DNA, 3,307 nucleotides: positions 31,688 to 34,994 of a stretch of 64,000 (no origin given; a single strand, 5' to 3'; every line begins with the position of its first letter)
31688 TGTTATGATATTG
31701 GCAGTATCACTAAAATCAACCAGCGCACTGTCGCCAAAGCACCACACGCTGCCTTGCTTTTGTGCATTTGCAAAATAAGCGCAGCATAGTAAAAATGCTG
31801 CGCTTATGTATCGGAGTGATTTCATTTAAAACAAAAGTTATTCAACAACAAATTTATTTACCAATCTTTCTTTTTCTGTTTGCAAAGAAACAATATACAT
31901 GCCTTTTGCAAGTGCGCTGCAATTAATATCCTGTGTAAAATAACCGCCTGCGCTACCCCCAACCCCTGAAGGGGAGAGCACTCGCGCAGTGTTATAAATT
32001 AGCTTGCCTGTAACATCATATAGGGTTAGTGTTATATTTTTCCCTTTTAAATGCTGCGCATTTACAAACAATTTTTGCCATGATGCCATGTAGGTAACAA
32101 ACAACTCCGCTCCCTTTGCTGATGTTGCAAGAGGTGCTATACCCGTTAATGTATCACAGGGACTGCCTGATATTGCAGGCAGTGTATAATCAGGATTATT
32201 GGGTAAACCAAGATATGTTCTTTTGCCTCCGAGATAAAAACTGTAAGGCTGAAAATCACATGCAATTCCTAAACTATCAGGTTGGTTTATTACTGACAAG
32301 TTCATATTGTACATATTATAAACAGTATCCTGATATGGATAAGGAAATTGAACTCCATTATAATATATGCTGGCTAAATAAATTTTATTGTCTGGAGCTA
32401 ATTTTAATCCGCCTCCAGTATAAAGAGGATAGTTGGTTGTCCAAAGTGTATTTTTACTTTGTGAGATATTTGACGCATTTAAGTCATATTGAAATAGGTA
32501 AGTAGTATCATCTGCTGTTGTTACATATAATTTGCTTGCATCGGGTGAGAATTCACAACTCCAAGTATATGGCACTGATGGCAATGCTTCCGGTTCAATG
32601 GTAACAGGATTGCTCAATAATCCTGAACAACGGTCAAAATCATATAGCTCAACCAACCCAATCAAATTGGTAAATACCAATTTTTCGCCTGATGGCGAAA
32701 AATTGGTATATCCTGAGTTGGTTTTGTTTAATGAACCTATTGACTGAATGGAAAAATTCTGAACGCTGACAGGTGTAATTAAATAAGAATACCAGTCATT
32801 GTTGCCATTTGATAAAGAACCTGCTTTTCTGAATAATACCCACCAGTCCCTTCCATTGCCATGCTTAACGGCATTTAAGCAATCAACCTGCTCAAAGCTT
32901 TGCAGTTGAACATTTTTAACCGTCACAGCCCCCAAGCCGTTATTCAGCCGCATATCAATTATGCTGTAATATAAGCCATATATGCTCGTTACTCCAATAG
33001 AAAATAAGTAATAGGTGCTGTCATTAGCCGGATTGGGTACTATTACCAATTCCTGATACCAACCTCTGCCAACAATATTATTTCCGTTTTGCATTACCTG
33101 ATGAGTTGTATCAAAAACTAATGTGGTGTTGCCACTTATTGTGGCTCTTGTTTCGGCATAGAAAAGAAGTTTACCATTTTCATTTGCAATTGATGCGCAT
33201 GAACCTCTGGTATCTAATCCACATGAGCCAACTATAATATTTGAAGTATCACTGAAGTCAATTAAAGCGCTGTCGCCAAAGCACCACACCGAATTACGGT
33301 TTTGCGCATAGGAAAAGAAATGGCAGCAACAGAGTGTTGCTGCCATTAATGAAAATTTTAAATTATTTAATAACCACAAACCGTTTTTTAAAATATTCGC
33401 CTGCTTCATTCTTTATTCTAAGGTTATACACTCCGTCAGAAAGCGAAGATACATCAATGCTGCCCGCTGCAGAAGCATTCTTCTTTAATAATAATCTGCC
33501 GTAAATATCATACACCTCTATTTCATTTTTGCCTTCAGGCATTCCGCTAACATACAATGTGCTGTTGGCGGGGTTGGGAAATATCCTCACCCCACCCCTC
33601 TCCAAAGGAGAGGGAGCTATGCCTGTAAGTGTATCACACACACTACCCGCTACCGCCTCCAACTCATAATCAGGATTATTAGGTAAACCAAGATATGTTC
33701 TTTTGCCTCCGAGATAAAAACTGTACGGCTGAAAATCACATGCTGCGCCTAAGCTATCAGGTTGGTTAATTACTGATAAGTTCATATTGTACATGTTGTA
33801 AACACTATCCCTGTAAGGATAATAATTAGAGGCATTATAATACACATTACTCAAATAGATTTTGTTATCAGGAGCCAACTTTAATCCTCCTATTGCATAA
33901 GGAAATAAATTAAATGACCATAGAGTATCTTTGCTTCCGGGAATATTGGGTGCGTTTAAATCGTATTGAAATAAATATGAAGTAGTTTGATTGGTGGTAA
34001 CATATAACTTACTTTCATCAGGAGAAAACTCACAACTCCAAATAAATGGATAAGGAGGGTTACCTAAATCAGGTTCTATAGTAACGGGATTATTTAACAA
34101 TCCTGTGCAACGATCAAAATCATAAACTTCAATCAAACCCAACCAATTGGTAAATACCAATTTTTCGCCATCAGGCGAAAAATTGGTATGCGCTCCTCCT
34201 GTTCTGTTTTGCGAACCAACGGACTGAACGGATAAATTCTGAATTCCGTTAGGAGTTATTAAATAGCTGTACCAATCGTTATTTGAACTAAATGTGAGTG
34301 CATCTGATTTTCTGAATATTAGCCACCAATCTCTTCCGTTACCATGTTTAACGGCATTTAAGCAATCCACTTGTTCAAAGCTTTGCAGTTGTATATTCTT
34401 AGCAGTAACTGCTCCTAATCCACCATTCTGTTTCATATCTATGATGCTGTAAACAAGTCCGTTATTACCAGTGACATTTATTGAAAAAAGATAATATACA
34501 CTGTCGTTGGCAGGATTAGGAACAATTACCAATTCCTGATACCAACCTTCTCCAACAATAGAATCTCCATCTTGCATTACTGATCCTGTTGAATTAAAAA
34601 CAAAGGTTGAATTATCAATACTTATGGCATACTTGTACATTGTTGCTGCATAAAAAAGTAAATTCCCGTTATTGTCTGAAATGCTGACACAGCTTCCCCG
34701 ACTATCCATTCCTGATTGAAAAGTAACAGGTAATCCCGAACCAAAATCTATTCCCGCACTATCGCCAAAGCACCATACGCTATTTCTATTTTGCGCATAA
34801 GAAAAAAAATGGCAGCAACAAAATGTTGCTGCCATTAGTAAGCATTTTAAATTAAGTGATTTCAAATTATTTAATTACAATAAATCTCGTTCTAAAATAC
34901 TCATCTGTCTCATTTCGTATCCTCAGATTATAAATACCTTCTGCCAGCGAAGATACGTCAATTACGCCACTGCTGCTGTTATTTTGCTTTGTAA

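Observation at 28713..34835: A perfect 27-nt palindrome is at once start codon, signal-peptide core and terminator-like hairpin in paralogs A, D and E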

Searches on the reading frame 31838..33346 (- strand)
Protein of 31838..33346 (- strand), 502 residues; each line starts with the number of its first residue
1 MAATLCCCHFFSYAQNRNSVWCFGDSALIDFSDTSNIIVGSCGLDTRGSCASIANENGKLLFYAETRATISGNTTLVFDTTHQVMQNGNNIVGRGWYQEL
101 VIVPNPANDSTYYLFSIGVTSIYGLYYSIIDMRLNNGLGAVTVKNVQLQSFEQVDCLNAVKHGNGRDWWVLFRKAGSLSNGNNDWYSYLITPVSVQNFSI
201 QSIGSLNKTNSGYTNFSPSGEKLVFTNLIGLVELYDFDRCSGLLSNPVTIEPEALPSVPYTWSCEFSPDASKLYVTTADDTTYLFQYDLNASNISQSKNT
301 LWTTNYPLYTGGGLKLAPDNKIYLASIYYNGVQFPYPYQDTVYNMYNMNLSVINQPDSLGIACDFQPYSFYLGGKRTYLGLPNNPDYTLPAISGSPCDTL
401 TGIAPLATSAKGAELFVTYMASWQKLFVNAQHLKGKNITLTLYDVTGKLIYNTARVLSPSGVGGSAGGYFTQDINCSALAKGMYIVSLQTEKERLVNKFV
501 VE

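Call 8: search_protein_families(library=pfam, proteins=[window:31838-33346:-], max_evalue=0.01)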
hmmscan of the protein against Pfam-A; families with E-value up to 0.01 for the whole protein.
window:31838-33346:- (502 aa): 1 family
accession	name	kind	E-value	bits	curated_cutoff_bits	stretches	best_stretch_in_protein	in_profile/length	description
PF18962.6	Por_Secre_tail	-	6.7e-08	33.2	27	1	426-501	10-75/75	Secretion system C-terminal sorting domain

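Call 9: search_protein_families(library=ncbifam, proteins=[window:31838-33346:-], max_evalue=0.01)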
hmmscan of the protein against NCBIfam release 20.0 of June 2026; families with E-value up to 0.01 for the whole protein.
window:31838-33346:- (502 aa): 2 families
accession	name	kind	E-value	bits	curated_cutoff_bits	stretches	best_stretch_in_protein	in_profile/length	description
TIGR04183.1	Por_Secre_tail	domain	1.6e-05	24.8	23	1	429-501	12-71/72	T9SS type A sorting domain-containing protein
NF038113.1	T9SSA_dep_M36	equivalog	0.00036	18.8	885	1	405-501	782-868/869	T9SS-dependent M36 family metallopeptidase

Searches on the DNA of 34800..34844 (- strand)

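Call 56: build_rna_model(alignment_id=A2, structure=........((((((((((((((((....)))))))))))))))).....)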
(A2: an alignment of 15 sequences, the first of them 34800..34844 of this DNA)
Model R1 built from alignment A2 (15 sequences, 49 columns); structure: as given.
model positions 45; base pairs 16; branch points 0; effective number of sequences 15; information 1.155 bits per position. Calibrated on 0.2 Mb of random sequence (short: E-values are rough).
structure used (alignment columns):
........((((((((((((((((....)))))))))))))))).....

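Call 58: search_with_rna_model(model_id=R1, sources=[window, L001, L002, L003, L004, L005, L006, L007, L008, L009, L010, L011, L012, L013, L014, L015, L016, L017, L018, L019, L020, L021, L022, L023, L024, L025, L026, L027, L028, L029, L030, L031, L032, L033, L034, L035, L036, L037, L038, L039, L040, L041, L042, L043, L044, L045, L046, L047, L048, L049, L050, L051, L052, L053, L054, L055, L056, L057, L058, L059, L060, L061, L062, L063, L064, L065, L066, L067, L068, L069, L070, L071, L072, L073, L074, L075, L076, L077, L078, L079, L081, L082, L083, L084, L085, L086, L087, L088, L089, L090, L091, L092, L093, L094, L095, L096, L097, L098, L099, L100], max_evalue=1)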
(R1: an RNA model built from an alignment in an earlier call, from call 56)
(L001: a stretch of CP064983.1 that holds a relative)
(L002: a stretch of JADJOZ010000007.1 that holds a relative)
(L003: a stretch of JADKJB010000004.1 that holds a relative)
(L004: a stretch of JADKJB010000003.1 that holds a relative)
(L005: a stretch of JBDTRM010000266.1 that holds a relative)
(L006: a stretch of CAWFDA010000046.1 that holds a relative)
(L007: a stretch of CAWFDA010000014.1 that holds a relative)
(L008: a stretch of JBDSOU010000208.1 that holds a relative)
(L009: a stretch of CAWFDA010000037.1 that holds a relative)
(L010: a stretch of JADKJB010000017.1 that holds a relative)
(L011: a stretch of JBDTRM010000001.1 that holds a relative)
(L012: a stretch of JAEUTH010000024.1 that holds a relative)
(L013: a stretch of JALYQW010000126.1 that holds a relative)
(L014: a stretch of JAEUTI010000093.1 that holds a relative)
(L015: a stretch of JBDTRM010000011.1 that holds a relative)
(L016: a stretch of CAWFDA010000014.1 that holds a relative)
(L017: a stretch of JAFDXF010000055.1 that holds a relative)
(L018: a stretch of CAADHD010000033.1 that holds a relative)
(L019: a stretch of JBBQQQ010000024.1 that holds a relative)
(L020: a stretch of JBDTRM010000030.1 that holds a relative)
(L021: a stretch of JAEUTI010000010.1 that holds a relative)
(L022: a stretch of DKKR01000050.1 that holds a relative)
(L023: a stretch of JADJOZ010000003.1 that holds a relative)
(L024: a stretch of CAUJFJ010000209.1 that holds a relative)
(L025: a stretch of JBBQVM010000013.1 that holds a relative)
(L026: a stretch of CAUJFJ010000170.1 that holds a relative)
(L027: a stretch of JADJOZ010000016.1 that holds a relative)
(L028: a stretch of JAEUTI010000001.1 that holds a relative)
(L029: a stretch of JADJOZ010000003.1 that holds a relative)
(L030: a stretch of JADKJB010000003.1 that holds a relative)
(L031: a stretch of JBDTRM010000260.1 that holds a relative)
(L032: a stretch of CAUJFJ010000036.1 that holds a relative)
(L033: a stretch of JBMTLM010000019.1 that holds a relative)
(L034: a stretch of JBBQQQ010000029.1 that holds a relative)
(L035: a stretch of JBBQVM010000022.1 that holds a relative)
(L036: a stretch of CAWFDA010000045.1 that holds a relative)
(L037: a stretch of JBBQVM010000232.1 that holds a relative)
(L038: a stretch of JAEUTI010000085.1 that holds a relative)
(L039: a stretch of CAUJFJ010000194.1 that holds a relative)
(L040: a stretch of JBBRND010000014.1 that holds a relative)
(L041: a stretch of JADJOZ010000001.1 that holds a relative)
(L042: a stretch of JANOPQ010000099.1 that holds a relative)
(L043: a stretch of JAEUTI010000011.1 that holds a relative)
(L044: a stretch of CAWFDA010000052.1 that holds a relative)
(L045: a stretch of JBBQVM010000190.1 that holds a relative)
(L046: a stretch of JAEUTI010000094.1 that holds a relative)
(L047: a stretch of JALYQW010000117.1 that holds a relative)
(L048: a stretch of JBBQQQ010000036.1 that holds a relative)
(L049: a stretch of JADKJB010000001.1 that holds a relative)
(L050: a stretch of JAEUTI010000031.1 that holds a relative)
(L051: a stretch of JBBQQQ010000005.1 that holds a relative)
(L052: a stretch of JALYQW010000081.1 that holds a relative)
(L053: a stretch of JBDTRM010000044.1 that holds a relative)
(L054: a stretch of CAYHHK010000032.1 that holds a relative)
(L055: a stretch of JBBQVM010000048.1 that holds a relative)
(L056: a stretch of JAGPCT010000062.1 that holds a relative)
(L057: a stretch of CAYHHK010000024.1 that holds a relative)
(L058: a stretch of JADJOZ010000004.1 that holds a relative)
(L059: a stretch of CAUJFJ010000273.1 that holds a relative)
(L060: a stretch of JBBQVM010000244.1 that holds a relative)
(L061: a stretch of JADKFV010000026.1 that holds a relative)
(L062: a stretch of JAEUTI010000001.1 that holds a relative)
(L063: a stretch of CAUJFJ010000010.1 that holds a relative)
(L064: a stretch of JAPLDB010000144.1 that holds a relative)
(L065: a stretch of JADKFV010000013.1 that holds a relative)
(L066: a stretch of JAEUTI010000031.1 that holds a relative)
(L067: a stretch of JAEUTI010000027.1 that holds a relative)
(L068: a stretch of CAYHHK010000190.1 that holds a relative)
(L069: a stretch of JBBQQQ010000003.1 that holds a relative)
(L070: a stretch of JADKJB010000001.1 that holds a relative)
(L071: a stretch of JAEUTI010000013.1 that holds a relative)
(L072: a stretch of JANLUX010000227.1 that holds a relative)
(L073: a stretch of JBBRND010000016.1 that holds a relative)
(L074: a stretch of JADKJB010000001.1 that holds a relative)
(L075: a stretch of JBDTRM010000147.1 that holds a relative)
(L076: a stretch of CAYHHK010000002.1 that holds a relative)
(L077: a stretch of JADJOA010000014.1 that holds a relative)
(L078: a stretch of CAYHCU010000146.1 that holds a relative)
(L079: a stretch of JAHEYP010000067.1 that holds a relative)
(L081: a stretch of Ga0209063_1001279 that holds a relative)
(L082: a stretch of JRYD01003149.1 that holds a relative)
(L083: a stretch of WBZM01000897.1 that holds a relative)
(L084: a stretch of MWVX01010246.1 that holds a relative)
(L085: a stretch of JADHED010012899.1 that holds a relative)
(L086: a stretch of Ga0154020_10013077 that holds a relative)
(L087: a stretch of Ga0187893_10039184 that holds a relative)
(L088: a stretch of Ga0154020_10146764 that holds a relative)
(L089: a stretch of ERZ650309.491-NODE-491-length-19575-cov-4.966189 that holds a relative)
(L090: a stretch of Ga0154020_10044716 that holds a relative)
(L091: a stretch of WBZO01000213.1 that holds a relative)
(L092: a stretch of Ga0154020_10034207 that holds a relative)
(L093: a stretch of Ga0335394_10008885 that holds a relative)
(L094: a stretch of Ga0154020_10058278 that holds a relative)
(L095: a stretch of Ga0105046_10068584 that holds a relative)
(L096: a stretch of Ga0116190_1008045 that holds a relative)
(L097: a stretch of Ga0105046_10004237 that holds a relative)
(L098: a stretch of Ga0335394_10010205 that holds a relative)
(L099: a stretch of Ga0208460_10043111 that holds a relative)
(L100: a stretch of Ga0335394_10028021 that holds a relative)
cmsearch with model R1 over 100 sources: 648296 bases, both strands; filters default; matches with E-value up to 1: 31.
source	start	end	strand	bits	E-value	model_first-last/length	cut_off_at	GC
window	28711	28755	-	66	6.4e-12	1-45/45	no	0.36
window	34800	34844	-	64.2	1.8e-11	1-45/45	no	0.36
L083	1829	1873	+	63.3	2.9e-11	1-45/45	no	0.42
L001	3641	3685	+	63.3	2.9e-11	1-45/45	no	0.4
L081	1510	1554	+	63.3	2.9e-11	1-45/45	no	0.4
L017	1427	1471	+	60.8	1.2e-10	1-45/45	no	0.38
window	33311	33355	-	60.5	1.3e-10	1-45/45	no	0.4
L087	1041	1085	+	60.1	1.7e-10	1-45/45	no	0.27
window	30212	30256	-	59.6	2.3e-10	1-45/45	no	0.4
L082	3342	3386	+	59.6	2.3e-10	1-45/45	no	0.4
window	31769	31813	-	55.7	2e-09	1-45/45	no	0.4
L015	3052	3097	+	55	3e-09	1-45/45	no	0.24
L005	3004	3048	+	54.5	3.8e-09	1-45/45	no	0.29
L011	277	319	+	51.9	1.7e-08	1-45/45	no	0.28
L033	3004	3048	+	50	4.7e-08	1-45/45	no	0.31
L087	1046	1080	-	38.6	2.7e-05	6-40/45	no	0.31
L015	3057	3092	-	31.9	0.0011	6-40/45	no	0.28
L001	3649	3677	-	31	0.0018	9-37/45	no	0.48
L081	1518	1546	-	31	0.0018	9-37/45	no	0.48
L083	1837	1865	-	31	0.0018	9-37/45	no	0.48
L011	282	314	-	28.8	0.0063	6-40/45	no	0.3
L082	3342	3386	-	27.2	0.015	1-45/45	no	0.4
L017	1433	1465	-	27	0.016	7-39/45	no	0.39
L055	2913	2963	-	24.2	0.079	1-45/45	no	0.33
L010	4877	4910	+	22.7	0.19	7-39/45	no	0.35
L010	4872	4915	-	20.3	0.71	1-45/45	no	0.34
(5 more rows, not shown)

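Call 59: search_with_rna_model(model_id=R1, sources=[L101, L102, L103, L104, L105, L106, L107, L108, L109, L110, L111, L112, L113, L114, L115, L116, L117, L118, L119, L120, L121, L122, L123, L124, L125, L126, L127, L128, L129, L130, L131, L132, L133, L134, L135, L136, L137, L138, L139, L140, L141, L142, L143, L144, L145, L146, L147, L148, L149, L150, L151, L152, L153, L154, L155, L156, L157, L158, L159], max_evalue=1)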
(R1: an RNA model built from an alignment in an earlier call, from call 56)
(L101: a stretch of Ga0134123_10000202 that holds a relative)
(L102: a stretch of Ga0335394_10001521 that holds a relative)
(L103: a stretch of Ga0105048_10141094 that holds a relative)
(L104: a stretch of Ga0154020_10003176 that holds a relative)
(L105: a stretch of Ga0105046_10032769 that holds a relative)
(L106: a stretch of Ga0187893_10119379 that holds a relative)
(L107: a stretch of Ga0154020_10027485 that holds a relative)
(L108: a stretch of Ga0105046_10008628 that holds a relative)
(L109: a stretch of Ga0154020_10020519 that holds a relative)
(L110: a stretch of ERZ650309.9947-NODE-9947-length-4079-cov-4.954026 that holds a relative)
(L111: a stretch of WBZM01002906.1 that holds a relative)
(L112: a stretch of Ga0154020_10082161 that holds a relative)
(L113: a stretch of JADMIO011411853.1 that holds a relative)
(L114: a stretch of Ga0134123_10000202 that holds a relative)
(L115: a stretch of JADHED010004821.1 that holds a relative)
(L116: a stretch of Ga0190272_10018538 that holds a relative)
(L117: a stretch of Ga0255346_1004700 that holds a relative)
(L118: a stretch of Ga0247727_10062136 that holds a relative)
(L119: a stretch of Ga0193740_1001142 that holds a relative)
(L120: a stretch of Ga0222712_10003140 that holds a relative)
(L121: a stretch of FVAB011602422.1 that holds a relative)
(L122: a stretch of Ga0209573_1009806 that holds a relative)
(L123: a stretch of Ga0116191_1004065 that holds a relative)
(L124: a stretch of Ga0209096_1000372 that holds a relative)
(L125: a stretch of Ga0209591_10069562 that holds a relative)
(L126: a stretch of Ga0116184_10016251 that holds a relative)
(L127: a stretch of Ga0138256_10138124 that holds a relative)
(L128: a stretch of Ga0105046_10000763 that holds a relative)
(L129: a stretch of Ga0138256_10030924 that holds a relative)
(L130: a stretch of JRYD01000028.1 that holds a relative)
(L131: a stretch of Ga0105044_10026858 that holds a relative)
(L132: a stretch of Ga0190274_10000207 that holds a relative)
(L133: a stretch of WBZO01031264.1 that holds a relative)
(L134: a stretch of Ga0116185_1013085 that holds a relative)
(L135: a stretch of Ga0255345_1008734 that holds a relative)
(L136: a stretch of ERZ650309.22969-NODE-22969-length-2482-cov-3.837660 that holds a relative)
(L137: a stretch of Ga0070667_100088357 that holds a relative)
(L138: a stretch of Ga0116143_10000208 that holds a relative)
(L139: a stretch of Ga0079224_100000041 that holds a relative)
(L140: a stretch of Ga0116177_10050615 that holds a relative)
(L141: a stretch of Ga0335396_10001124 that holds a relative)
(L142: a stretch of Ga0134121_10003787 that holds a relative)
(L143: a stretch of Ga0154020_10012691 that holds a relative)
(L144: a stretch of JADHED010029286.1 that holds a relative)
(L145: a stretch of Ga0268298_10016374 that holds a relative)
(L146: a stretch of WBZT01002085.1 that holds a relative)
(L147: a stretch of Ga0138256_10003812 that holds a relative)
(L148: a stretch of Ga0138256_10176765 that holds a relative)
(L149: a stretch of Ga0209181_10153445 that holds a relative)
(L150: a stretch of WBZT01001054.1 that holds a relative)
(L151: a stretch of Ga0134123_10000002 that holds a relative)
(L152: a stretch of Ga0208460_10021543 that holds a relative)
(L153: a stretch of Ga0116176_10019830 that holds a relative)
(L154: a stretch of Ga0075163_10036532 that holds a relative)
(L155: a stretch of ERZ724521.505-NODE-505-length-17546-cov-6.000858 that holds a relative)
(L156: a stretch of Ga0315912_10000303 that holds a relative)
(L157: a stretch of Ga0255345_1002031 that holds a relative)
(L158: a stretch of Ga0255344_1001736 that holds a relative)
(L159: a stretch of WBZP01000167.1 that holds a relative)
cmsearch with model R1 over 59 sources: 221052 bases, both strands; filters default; matches with E-value up to 1: 7.
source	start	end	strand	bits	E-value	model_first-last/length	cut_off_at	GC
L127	740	784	+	60.8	4.1e-11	1-45/45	no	0.38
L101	1883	1927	+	55.1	9.2e-10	1-45/45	no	0.33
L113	1495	1539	+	47.6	6.1e-08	1-45/45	no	0.38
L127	746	778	-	27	0.0056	7-39/45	no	0.39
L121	549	589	+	22.3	0.078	1-45/45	no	0.32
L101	1879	1927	-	20.4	0.23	1-45/45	no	0.35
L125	2519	2569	-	18.1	0.81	1-45/45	no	0.43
